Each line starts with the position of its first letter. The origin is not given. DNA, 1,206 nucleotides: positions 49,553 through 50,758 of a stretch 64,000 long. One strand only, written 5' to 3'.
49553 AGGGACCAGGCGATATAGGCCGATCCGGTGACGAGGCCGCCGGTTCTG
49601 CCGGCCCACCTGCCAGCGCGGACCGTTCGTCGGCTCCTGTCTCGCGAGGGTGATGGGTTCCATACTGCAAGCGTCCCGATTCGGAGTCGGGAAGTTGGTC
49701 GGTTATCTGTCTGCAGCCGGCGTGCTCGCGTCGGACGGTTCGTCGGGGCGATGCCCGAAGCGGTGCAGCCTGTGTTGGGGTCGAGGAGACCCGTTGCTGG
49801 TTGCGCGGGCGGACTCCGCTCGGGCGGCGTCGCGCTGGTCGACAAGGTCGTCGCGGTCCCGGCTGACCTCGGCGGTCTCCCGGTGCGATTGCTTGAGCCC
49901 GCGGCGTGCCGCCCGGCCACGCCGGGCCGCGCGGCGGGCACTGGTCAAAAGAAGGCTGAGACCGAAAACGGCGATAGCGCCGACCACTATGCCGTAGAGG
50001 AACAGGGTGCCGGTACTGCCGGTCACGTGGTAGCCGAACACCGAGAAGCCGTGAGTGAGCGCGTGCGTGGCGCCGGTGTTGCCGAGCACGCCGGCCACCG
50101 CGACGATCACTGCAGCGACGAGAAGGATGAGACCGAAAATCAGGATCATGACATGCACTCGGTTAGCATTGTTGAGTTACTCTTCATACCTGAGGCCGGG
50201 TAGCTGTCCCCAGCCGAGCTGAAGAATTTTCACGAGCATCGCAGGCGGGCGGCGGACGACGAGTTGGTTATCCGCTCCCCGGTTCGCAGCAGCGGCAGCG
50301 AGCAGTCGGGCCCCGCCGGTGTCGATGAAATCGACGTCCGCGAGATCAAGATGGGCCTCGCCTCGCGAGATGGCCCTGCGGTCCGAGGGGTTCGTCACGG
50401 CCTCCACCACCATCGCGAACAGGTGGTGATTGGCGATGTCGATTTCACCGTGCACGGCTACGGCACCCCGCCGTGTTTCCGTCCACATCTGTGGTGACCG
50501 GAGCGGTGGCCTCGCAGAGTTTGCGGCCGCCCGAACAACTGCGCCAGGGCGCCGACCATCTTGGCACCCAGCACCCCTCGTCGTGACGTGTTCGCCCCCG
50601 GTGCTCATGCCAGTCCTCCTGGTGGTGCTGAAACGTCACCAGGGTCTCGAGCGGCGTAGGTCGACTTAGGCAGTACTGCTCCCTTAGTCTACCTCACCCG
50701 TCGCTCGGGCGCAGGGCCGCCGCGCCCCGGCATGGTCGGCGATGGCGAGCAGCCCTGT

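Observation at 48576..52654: Accessory island: IS remnant + STAS/membrane-protein operon + two GAF-ANTAR regulators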

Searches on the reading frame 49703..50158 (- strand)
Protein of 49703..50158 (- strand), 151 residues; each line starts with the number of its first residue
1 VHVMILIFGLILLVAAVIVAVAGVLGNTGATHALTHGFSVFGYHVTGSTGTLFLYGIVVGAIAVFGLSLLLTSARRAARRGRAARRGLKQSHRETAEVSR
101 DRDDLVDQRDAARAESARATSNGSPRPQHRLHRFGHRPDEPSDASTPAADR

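Call 3: search_protein_families(library=pfam, proteins=[window:49703-50158:-], max_evalue=0.01)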
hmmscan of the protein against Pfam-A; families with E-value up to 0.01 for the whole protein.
window:49703-50158:- (151 aa): 0 families

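Call 22: find_homologous_proteins(query=window:49703-50158:-)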
Query window:49703-50158:- (151 aa): 4294 proteins with E <= 0.001 among 8000 candidates; the best 120 are listed.
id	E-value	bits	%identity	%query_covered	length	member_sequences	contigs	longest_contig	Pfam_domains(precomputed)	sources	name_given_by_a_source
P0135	3.0e-78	278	91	83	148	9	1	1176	-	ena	-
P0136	3.5e-77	275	90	83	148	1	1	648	-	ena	-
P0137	6.1e-73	261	87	83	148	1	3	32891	-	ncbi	ncbi:MAG: hypothetical protein ACYCSX_12170 [Acidimicrobiales bacterium]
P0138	1.7e-68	247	86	78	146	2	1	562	-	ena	-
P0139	3.6e-68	246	83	83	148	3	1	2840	-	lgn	-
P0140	3.5e-66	239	79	100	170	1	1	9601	-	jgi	jgi:gas vesicle protein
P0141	1.3e-64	234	78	89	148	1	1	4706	-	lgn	-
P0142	2.0e-62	227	75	83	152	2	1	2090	-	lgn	-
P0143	8.7e-60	219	71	98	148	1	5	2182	-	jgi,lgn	jgi:uncharacterized membrane protein YciS (DUF1049 family)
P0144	6.6e-57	209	78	74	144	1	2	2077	-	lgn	-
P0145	2.2e-55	204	75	74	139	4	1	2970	-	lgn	-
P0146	3.0e-53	197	71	74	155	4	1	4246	-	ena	-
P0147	4.5e-51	190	66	95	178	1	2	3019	-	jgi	jgi:hypothetical protein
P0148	5.1e-51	190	74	89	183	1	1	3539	-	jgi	jgi:hypothetical protein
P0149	1.5e-50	189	67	95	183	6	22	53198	-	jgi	jgi:hypothetical protein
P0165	1.7e-49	185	68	89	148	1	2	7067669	-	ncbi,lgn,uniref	ncbi:hypothetical protein KCMC57_up10350 [Kitasatospora sp. CMC57]|uniref:Lipopolysaccharide assembl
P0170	2.4e-49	185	66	95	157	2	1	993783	-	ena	-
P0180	4.9e-49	184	65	90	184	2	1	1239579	-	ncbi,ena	-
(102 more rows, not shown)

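Call 23: find_encoding_contigs(protein=P0165, flank=6000, max_places=3)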
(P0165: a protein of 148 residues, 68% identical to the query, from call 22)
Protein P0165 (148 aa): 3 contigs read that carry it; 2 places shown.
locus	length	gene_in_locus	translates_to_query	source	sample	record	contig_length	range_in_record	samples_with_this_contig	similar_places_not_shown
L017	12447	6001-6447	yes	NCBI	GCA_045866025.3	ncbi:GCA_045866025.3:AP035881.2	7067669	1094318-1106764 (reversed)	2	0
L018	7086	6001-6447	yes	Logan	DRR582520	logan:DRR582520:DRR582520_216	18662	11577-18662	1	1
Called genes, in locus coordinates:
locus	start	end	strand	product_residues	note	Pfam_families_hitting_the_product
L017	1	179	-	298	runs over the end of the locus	PF04542:Sigma70_r2, PF04539:Sigma70_r3, PF04545:Sigma70_r4, PF08281:Sigma70_r4_2 (weak)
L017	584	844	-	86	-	-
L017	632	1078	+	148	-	PF13581:HATPase_c_2, PF02518:HATPase_c (weak)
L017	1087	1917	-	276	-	PF01590:GAF, PF13185:GAF_2, PF13492:GAF_3, PF03861:ANTAR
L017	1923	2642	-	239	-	PF03861:ANTAR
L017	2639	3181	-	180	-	PF01740:STAS, PF13466:STAS_2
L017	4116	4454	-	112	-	-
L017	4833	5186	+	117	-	-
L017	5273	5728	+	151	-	-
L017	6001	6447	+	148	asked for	-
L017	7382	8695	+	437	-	PF04389:Peptidase_M28 (weak), PF01546:Peptidase_M20, PF07687:M20_dimer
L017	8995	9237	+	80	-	PF03777:ChpA-C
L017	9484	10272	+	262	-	PF03777:ChpA-C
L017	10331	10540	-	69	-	PF18963:DUF5703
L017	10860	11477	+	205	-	-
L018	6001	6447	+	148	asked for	-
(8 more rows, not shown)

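Call 55: search_protein_families(library=ncbifam, proteins=[window:49703-50158:-], max_evalue=0.1)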
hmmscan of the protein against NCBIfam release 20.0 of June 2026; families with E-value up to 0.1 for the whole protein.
window:49703-50158:- (151 aa): 2 families
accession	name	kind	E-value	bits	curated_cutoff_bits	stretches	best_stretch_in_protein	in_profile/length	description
TIGR02205.1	septum_zipA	equivalog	0.092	12.8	119.65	1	57-130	7-79/284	cell division protein ZipA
NF033218.1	anchor_AmaP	equivalog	0.099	12.4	55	0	4-72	8-65/166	alkaline shock response membrane anchor protein AmaP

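Call 70: search_protein_families(library=pfam, proteins=[window:49703-50158:-], max_evalue=1)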
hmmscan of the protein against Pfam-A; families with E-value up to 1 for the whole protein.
window:49703-50158:- (151 aa): 4 families
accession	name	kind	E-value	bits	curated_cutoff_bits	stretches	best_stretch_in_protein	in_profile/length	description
PF14851.11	FAM176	-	0.018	15.3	31.5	1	48-121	21-94/152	FAM176 family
PF11021.13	DUF2613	-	0.083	13.4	22.1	1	55-75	12-32/55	Protein of unknown function (DUF2613)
PF25184.1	YxzE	-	0.099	14.1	40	0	52-103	3-49/65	YxzE-like putative bacteriocin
PF16118.10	DUF4834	-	0.25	12.7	27.8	0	53-126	6-77/99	Domain of unknown function (DUF4834)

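Call 87: search_protein_families(library=padloc, proteins=[window:49703-50158:-], max_evalue=0.01)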
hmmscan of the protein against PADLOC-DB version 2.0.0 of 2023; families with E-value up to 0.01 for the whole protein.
window:49703-50158:- (151 aa): 0 families

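Call 90: find_encoding_contigs(protein=P0170, flank=4000, max_places=2)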
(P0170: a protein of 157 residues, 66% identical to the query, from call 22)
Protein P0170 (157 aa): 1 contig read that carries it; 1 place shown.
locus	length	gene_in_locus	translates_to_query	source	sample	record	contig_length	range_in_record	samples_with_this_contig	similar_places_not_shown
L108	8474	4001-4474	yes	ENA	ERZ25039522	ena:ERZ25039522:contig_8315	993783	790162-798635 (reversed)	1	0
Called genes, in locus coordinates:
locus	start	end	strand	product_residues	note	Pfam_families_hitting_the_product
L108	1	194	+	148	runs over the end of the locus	PF10604:Polyketide_cyc2, PF08327:AHSA1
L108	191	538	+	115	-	PF12802:MarR_2 (weak), PF12840:HTH_20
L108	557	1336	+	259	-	PF05988:DUF899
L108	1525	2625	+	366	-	-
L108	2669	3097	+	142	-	PF13577:SnoaL_4, PF13474:SnoaL_3 (weak), PF14534:DUF4440, PF12680:SnoaL_2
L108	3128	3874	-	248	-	PF00440:TetR_N, PF02909:TetR_C_1, PF13305:TetR_C_33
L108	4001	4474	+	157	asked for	-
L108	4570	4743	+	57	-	-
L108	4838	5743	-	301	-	PF00582:Usp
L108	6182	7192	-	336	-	PF00487:FA_desaturase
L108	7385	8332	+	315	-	PF02129:Peptidase_S15 (faint), PF00561:Abhydrolase_1, PF02230:Abhydrolase_2 (faint), PF12146:Hydrolase_4, PF12697:Abhydrolase_6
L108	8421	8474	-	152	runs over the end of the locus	-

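Call 91: find_encoding_contigs(protein=P0180, flank=4000, max_places=2)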
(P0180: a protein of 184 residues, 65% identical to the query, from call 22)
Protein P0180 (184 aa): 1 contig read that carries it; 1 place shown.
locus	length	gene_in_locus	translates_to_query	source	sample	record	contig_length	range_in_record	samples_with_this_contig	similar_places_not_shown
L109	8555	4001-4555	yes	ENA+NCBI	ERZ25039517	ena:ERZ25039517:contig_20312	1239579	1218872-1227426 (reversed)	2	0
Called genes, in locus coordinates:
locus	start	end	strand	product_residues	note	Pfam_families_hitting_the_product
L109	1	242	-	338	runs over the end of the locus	-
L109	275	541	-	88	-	PF12840:HTH_20, PF01022:HTH_5, PF01047:MarR (weak), PF12802:MarR_2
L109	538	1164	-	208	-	PF10604:Polyketide_cyc2, PF08327:AHSA1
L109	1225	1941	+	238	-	PF08327:AHSA1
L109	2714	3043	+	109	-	-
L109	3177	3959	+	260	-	-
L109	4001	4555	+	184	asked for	-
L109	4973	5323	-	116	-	PF11239:DUF3040 (faint)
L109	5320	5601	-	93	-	PF02467:Whib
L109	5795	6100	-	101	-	PF04226:Transgly_assoc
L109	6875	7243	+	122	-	-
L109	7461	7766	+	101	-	-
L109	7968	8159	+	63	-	-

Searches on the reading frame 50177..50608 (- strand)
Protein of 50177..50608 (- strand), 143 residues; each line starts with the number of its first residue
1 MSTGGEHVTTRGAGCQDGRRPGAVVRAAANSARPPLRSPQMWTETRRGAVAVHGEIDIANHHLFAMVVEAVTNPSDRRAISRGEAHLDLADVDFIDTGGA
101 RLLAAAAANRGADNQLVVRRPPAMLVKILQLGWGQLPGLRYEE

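Call 3: search_protein_families(library=pfam, proteins=[window:50177-50608:-], max_evalue=0.01)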
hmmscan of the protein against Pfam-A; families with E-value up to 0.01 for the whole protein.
window:50177-50608:- (143 aa): 2 families
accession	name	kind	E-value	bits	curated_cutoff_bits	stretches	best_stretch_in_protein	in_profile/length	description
PF13466.11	STAS_2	-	5.4e-08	33.4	29.2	1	50-131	1-76/80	STAS domain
PF01740.26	STAS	-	0.00041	20.5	22.6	1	48-107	9-65/106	STAS domain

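Call 11: find_homologous_proteins(query=window:50177-50608:-)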
Query window:50177-50608:- (143 aa): 14 proteins with E <= 0.001 among 732 candidates.
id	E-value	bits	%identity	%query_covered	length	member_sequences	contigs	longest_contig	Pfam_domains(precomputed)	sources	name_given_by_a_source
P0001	4.5e-86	304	98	100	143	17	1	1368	PF13466.13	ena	-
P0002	4.1e-72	259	87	100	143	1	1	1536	PF13466.13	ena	-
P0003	8.9e-66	238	81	100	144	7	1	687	PF13466.13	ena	-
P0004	3.3e-65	236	81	100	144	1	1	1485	PF13466.13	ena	-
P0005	4.7e-63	229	77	100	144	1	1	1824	PF13466.13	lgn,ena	-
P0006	1.2e-62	228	78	100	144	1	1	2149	PF13466.13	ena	-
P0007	1.2e-46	176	64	97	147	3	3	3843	PF13466.13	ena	-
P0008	1.2e-44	170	81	72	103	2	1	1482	PF13466.13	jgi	jgi:anti-anti-sigma factor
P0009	5.9e-41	158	65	79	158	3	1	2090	PF13466.13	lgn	-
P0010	7.9e-36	141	72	66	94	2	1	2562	PF13466.13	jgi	jgi:anti-anti-sigma factor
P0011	3.2e-35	139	71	66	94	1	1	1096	PF13466.13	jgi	jgi:anti-anti-sigma factor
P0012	1.1e-33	134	57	77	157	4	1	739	PF13466.13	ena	-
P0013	3.3e-29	120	62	65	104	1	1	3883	PF13466.13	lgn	-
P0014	2.6e-15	75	58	51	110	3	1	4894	-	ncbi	-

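Call 15: find_encoding_contigs(protein=P0007, flank=5000, max_places=4)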
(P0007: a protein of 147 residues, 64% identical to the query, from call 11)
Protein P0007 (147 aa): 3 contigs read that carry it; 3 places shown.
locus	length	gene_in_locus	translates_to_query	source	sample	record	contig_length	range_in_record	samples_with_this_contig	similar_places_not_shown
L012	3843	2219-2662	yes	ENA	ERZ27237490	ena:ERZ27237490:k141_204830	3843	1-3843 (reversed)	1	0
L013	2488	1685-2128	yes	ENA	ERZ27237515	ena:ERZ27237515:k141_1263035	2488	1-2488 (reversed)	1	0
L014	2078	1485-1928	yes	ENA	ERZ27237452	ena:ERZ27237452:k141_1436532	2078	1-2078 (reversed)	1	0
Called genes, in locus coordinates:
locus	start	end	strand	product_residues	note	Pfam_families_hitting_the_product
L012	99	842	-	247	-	PF01590:GAF, PF13185:GAF_2, PF03861:ANTAR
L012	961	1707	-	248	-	PF13185:GAF_2, PF03861:ANTAR (weak)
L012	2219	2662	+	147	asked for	PF13466:STAS_2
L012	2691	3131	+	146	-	-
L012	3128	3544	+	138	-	-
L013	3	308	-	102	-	?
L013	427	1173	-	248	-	PF13185:GAF_2, PF03861:ANTAR (weak)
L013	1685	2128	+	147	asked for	PF13466:STAS_2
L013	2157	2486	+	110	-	?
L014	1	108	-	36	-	?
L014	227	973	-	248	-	PF13185:GAF_2, PF03861:ANTAR (weak)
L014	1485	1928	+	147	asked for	PF13466:STAS_2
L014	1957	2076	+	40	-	?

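Call 16: find_encoding_contigs(protein=P0013, flank=5000, max_places=4)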
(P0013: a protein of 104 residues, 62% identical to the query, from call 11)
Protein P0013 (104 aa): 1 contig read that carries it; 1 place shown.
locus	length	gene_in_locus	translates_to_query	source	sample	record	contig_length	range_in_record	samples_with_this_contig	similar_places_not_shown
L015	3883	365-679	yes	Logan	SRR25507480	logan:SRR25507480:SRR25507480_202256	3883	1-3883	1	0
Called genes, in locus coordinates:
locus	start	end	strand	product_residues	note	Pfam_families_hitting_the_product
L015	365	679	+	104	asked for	PF13466:STAS_2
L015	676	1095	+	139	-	-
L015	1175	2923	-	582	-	PF00361:Proton_antipo_M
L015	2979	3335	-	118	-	PF00420:Oxidored_q2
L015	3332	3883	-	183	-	?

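Call 17: find_encoding_contigs(protein=P0014, flank=5000, max_places=4)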
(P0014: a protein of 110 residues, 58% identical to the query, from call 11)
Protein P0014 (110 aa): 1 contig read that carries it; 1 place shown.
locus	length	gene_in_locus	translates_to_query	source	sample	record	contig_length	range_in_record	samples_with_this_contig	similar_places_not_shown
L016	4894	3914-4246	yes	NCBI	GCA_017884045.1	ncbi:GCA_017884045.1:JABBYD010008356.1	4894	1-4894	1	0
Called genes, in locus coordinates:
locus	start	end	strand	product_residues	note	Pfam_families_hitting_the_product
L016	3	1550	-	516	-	?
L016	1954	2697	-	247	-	PF01590:GAF, PF13185:GAF_2, PF03861:ANTAR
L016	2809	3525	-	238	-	PF13185:GAF_2 (weak), PF03861:ANTAR (weak)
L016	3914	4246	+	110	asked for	-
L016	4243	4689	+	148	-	-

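Call 55: search_protein_families(library=ncbifam, proteins=[window:50177-50608:-], max_evalue=0.1)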
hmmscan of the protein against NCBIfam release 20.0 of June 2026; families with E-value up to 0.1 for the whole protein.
window:50177-50608:- (143 aa): 2 families
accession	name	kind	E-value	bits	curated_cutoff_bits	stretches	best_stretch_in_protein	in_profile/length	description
TIGR00377.1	ant_ant_sig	superfamily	1.8e-06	27.8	53.45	1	47-130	11-92/108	anti-sigma factor antagonist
NF033066.0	APH_3p_VIIIa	exception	0.04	13.3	520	1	70-119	132-181/267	aminoglycoside O-phosphotransferase APH(3')-VIIIa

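Call 87: search_protein_families(library=padloc, proteins=[window:50177-50608:-], max_evalue=0.01)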
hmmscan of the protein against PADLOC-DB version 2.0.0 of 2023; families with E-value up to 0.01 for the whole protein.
window:50177-50608:- (143 aa): 0 families
